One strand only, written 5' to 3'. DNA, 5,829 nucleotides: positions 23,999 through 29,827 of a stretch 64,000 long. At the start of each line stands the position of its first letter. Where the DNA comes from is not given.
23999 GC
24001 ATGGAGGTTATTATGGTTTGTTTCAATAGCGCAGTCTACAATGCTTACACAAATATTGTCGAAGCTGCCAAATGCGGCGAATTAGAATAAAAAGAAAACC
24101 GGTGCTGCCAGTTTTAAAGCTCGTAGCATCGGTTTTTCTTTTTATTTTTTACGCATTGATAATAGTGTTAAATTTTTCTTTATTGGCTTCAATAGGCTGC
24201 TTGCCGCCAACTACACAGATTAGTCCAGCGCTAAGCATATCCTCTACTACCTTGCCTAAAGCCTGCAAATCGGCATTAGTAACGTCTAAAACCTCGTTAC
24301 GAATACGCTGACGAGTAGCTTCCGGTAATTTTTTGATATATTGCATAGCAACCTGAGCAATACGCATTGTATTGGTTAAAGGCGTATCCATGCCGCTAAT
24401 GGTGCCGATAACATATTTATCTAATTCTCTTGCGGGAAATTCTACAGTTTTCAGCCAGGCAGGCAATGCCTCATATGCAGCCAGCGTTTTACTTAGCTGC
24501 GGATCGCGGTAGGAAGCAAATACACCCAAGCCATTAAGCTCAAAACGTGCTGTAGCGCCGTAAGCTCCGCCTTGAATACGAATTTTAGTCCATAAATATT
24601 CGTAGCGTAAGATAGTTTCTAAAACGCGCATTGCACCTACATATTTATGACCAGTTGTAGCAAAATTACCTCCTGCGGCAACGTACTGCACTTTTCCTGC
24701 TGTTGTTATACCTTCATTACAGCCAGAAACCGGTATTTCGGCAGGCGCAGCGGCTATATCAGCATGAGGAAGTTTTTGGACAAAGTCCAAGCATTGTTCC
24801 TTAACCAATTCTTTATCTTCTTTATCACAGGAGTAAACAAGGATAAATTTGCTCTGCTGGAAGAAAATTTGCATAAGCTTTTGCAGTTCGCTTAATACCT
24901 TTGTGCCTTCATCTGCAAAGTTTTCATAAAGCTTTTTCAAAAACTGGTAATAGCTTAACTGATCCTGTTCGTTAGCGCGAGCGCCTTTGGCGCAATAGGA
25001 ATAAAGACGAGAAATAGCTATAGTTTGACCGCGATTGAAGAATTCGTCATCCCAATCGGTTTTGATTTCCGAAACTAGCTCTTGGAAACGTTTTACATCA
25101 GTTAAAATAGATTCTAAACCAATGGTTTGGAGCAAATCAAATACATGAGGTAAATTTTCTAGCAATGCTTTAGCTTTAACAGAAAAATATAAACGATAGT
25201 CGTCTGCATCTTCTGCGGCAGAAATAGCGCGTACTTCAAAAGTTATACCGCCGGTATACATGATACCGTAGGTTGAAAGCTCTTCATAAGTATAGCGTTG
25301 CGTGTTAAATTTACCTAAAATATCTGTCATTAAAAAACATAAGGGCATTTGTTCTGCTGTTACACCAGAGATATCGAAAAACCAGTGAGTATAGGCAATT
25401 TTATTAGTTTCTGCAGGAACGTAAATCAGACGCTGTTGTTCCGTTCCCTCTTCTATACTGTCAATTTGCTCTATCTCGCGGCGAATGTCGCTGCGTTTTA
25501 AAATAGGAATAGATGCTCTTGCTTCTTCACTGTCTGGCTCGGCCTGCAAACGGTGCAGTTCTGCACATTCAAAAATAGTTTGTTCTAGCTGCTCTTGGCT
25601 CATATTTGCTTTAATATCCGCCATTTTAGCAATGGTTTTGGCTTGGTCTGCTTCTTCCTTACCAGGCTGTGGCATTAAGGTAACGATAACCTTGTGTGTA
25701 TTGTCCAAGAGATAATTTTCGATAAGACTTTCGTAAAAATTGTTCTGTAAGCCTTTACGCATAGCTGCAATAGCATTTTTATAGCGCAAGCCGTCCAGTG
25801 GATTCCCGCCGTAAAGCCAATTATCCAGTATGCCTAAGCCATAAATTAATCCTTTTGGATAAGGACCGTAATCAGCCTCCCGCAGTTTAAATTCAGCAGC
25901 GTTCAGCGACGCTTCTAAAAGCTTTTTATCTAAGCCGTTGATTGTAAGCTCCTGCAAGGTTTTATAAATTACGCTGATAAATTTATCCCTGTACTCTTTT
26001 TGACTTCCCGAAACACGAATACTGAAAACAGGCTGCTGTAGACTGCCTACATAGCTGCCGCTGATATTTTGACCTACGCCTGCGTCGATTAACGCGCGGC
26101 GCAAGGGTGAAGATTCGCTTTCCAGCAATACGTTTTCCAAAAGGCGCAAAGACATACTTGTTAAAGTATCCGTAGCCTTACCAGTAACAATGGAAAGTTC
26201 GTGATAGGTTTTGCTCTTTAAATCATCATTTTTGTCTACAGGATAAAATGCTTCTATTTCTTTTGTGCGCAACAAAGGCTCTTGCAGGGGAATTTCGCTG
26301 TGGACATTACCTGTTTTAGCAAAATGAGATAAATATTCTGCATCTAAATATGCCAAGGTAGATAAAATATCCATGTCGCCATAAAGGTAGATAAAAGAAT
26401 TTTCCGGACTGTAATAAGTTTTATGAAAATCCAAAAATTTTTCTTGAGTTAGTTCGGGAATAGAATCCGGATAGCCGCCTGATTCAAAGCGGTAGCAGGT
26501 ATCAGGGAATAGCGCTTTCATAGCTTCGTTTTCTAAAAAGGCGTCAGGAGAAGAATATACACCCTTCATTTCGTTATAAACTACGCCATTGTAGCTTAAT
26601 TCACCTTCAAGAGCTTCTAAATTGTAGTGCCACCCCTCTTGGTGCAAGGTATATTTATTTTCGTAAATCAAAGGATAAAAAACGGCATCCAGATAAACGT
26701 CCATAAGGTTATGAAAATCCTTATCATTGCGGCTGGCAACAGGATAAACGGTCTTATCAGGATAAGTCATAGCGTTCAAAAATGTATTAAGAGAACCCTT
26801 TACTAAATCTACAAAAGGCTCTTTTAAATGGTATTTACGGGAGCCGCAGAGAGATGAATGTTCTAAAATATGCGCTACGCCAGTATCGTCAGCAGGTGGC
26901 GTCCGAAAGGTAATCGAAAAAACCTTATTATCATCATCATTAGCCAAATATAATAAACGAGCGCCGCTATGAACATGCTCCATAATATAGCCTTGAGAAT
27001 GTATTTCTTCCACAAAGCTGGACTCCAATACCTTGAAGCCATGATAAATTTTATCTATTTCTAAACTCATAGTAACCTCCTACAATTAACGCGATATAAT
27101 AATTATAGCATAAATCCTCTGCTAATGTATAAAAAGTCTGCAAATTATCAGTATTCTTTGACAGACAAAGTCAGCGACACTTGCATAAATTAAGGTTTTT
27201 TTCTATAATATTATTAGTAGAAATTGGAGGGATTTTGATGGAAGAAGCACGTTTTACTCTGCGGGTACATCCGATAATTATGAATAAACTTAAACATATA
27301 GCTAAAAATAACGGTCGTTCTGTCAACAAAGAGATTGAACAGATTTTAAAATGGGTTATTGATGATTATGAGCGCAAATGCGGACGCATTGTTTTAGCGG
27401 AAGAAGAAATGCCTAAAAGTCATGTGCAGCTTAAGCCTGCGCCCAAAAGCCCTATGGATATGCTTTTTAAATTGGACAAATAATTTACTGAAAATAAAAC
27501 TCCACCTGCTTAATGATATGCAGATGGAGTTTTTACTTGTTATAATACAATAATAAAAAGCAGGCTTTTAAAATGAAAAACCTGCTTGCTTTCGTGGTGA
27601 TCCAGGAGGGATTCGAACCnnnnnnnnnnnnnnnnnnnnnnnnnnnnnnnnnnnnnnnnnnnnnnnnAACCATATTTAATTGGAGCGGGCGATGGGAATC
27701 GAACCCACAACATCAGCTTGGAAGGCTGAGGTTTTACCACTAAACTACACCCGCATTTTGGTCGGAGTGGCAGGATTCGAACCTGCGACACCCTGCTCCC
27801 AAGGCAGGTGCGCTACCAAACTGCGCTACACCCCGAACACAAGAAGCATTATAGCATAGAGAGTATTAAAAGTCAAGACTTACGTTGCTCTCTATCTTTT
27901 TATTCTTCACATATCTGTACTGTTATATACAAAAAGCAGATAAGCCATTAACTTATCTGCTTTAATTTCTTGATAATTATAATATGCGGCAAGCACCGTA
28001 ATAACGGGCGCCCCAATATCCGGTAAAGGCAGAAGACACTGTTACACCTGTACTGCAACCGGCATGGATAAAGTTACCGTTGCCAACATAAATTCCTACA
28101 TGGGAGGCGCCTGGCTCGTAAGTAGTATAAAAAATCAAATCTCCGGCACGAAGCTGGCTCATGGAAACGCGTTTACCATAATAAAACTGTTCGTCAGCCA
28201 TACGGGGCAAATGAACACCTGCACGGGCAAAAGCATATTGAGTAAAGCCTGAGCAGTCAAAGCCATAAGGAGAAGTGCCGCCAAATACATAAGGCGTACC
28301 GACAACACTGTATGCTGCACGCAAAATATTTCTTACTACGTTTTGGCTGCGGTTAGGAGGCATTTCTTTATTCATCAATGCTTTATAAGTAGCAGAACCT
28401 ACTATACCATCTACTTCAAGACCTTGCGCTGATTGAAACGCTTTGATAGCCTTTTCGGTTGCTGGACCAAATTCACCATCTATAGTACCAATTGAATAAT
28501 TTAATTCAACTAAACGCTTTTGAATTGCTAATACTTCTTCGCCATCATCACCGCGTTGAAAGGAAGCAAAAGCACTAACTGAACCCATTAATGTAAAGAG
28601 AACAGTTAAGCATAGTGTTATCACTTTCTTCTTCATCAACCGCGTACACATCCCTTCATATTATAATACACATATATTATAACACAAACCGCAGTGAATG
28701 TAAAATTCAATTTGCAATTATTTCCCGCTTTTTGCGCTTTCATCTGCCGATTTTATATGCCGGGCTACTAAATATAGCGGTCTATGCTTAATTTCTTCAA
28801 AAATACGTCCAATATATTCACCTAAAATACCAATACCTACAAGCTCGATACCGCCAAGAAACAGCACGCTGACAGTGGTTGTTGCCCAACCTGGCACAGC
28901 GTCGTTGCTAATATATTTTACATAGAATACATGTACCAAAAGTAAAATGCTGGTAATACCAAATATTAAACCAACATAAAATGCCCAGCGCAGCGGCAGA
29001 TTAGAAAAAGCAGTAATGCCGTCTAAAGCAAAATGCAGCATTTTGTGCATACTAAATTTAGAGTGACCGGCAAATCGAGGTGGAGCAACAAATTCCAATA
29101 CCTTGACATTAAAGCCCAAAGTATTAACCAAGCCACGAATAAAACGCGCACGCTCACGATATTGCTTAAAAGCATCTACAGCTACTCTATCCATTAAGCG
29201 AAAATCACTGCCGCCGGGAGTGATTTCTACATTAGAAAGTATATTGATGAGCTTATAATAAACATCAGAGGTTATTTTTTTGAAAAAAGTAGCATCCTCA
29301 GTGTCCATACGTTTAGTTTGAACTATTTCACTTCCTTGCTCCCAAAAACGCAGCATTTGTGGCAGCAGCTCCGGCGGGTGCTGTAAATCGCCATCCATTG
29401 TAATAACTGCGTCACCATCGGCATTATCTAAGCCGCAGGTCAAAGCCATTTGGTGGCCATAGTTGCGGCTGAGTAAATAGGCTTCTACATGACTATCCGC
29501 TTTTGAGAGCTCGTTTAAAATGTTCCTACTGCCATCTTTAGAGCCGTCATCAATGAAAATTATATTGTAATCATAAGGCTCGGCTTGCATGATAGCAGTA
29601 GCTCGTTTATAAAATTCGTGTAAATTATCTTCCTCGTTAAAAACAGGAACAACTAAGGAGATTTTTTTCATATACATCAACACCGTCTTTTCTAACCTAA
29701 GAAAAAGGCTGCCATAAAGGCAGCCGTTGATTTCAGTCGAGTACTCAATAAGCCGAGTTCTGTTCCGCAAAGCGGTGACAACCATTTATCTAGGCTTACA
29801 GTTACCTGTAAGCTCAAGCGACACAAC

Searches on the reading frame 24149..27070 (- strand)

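Call 38: search_protein_families(library=pfam, proteins=[window:24149-27070:-], max_evalue=0.00001)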
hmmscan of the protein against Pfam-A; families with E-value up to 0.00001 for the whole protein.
window:24149-27070:- (973 aa): 4 families
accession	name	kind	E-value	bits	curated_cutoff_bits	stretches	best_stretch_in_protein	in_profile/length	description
PF08367.16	M16C_assoc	-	7.7e-61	205.9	25.3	1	465-714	1-252/252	Peptidase M16C associated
PF22516.1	PreP_C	-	4.1e-41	140.9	27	1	785-957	1-173/173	PreP C-terminal domain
PF05193.26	Peptidase_M16_C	-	2e-23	83.6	23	1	207-390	2-179/181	Peptidase M16 inactive domain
PF00675.25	Peptidase_M16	-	1.7e-07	31.7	22.3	1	60-155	28-120/149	Insulinase (Peptidase family M16)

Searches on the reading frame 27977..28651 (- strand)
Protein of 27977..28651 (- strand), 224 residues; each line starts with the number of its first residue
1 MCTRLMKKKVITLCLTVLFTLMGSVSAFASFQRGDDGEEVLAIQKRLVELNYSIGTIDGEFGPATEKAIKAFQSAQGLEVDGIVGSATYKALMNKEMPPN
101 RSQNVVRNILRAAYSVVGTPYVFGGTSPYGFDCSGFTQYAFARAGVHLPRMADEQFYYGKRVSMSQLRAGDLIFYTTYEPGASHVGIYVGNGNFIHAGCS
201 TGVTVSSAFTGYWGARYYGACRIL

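Call 38: search_protein_families(library=pfam, proteins=[window:27977-28651:-], max_evalue=0.00001)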
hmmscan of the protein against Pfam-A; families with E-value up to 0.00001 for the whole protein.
window:27977-28651:- (224 aa): 2 families
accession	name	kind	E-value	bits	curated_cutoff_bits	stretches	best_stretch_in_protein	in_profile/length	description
PF00877.26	NLPC_P60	-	3.5e-33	114.2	23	1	118-221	1-104/105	NlpC/P60 family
PF01471.23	PG_binding_1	-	4.4e-21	75.3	23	1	37-92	2-57/57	Putative peptidoglycan binding domain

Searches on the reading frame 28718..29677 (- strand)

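Call 38: search_protein_families(library=pfam, proteins=[window:28718-29677:-], max_evalue=0.00001)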
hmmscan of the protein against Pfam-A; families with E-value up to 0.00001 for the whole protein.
window:28718-29677:- (319 aa): 1 family
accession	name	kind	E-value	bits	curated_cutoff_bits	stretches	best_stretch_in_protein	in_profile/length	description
PF00535.33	Glycos_transf_2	-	3.1e-32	112.3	23.3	1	7-167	1-164/168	Glycosyl transferase family 2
